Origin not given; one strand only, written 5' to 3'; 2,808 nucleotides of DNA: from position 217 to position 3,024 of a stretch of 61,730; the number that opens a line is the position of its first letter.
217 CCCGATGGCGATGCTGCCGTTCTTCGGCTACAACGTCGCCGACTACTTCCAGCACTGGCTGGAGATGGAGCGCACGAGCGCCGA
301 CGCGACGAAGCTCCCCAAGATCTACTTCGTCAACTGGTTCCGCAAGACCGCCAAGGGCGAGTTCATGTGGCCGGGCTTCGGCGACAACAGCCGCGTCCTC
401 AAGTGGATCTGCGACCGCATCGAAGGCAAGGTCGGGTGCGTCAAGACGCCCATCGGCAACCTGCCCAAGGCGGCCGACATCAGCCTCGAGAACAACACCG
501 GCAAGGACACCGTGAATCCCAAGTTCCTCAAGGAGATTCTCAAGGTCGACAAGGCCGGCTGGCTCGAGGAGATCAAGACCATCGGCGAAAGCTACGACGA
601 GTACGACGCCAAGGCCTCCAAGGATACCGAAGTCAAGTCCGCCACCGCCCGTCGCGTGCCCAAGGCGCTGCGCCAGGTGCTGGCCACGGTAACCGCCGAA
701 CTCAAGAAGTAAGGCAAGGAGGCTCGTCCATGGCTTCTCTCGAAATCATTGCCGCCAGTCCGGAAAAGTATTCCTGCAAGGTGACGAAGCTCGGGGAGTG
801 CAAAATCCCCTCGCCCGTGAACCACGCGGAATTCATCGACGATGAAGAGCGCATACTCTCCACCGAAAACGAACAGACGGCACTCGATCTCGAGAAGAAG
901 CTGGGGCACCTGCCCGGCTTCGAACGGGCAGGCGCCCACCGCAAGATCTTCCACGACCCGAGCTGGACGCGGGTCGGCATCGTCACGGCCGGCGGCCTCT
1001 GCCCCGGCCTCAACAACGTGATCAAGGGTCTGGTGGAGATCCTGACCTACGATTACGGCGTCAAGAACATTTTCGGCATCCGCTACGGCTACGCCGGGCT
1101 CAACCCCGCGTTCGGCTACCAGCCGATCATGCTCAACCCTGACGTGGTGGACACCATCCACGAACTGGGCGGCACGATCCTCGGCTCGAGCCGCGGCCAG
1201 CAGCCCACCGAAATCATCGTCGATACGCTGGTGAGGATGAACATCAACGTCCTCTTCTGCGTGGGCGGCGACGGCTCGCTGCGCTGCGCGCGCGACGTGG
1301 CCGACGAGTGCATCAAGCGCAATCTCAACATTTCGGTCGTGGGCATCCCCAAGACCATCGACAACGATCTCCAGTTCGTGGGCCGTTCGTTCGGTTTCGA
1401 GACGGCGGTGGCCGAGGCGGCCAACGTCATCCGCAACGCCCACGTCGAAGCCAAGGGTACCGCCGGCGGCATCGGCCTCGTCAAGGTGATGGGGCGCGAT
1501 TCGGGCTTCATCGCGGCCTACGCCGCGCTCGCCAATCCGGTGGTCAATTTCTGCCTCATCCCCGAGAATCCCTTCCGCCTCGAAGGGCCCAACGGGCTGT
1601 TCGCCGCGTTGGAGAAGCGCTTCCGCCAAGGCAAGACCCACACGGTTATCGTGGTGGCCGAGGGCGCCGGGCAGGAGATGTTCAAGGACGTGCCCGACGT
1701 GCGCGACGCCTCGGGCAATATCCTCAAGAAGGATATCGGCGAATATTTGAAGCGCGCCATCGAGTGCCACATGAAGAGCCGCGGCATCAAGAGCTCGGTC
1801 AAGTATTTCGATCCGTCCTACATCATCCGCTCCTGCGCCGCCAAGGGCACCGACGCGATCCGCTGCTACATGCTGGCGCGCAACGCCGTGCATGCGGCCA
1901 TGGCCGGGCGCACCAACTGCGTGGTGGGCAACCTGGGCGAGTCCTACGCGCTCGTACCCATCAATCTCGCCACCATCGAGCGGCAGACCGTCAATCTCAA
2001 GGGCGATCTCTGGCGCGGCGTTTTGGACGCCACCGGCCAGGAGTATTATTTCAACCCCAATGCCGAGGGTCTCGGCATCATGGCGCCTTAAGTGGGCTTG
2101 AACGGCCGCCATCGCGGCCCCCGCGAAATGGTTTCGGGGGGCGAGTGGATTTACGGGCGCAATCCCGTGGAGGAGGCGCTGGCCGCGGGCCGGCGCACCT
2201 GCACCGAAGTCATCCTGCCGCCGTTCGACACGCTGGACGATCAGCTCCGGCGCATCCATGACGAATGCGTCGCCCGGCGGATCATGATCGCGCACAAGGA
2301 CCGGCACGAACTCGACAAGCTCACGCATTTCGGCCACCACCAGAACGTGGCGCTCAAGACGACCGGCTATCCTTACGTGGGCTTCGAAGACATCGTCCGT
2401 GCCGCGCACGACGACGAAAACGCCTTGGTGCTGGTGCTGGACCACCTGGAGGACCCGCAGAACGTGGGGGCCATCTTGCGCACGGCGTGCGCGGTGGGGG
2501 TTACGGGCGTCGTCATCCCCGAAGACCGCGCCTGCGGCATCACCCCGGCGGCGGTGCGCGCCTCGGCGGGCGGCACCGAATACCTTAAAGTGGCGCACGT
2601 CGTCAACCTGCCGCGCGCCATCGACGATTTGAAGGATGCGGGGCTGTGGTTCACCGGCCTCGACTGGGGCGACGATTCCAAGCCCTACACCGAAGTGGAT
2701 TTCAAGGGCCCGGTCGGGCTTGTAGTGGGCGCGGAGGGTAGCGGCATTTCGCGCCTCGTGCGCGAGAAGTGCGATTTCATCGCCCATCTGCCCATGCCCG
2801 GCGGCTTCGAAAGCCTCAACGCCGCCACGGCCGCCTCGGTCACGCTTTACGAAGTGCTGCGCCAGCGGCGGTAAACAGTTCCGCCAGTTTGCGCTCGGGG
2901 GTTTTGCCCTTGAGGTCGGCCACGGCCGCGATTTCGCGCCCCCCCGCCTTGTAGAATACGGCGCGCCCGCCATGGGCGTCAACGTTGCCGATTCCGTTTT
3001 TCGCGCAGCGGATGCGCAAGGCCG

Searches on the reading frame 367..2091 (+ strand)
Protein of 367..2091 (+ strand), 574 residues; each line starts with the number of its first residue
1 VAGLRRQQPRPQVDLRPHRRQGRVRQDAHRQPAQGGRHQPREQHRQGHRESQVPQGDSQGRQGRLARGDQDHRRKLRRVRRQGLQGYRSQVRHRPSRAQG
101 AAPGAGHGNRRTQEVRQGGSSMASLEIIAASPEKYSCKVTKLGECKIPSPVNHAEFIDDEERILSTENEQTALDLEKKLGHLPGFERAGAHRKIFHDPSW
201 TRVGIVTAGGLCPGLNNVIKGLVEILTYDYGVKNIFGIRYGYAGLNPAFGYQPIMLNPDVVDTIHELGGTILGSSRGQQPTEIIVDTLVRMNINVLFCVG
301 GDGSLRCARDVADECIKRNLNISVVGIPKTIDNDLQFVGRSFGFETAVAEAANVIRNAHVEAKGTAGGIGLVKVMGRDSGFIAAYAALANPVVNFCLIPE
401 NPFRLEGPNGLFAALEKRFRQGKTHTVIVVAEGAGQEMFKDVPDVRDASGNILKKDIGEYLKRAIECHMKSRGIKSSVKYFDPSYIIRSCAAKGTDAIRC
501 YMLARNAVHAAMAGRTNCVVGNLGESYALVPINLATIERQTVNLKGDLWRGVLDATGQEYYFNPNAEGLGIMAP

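Call 89: search_protein_families(library=pfam, proteins=[window:367-2091:+], max_evalue=0.001)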
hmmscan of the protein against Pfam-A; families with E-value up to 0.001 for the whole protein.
window:367-2091:+ (574 aa): 1 family
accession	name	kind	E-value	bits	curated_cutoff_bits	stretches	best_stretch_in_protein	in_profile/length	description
PF00365.25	PFK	-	1e-59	202.6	30.9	1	202-510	1-276/277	Phosphofructokinase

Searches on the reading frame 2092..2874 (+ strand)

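Call 89: search_protein_families(library=pfam, proteins=[window:2092-2874:+], max_evalue=0.001)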
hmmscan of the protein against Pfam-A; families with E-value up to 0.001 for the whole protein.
window:2092-2874:+ (260 aa): 2 families
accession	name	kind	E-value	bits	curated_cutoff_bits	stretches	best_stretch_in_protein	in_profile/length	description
PF00588.24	SpoU_methylase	-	2.6e-39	135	29.7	1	112-253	2-142/142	SpoU rRNA Methylase family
PF08032.17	SpoU_sub_bind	-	1.2e-16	61.2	22.8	1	19-95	1-75/76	RNA 2'-O ribose methyltransferase substrate binding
